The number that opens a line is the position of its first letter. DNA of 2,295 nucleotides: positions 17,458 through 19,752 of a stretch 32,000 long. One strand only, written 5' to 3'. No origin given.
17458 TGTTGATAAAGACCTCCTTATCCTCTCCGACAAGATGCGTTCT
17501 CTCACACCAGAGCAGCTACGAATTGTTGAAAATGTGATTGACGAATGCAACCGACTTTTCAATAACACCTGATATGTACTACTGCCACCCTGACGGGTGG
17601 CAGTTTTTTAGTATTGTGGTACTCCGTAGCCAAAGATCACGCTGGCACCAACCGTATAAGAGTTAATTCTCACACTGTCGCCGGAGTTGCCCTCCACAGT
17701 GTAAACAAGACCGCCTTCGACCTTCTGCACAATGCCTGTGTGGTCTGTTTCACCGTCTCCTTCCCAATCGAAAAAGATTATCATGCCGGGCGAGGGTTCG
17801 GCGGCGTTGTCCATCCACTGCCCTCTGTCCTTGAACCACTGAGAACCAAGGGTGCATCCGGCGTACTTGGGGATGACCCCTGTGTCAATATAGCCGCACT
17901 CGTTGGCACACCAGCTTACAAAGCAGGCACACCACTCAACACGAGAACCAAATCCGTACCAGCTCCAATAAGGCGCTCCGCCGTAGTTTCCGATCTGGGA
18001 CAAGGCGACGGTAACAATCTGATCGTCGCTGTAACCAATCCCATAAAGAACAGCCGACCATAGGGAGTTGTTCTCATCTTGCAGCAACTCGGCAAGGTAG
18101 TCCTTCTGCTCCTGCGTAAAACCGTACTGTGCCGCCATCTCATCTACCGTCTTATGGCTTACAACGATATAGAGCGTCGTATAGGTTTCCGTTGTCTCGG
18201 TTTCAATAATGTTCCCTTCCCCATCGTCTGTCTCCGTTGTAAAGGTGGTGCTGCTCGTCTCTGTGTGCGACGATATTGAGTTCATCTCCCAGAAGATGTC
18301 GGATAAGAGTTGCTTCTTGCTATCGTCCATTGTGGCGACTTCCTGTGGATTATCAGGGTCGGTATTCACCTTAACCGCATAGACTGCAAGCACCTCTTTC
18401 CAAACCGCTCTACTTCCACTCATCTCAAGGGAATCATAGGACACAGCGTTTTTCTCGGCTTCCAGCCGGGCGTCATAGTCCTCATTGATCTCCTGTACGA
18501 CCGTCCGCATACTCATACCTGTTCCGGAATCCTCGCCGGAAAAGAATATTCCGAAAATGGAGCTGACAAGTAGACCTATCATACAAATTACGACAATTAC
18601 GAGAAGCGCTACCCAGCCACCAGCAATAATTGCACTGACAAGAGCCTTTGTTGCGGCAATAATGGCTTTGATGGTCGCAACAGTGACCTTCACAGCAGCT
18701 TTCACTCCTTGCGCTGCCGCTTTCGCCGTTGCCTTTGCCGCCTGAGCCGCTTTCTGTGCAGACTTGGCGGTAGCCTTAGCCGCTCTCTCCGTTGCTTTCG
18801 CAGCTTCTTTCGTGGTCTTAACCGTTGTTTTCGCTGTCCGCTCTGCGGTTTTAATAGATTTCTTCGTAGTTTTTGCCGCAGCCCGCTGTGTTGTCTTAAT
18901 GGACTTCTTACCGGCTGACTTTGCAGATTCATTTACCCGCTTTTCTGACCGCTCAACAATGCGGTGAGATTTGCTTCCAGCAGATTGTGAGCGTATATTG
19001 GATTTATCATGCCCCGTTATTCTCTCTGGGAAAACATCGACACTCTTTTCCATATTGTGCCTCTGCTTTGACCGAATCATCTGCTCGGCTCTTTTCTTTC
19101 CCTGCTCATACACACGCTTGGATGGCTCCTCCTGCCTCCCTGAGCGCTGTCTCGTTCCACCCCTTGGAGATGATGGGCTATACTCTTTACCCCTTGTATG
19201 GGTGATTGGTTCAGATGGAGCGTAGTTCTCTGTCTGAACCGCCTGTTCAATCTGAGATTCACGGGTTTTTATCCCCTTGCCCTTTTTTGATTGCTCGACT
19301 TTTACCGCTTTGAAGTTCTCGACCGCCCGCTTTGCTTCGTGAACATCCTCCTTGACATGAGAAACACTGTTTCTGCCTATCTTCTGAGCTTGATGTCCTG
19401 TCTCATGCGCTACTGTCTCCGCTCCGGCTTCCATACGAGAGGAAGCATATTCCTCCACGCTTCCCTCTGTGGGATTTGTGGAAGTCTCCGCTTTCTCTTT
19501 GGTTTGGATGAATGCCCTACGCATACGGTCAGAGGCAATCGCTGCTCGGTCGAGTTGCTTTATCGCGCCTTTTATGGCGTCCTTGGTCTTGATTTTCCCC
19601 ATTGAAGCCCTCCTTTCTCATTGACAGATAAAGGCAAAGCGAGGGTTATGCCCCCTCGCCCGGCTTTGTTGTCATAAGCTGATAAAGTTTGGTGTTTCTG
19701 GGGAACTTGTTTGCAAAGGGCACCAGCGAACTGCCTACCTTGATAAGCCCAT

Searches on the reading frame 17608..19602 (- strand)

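Call 33: search_protein_families(library=pfam, proteins=[window:17608-19602:-], max_evalue=0.001)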
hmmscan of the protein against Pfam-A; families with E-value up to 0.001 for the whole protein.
window:17608-19602:- (664 aa): 1 family
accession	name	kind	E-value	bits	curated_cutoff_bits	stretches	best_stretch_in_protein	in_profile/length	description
PF05257.22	CHAP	-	4.2e-13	50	26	1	553-639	4-81/81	CHAP domain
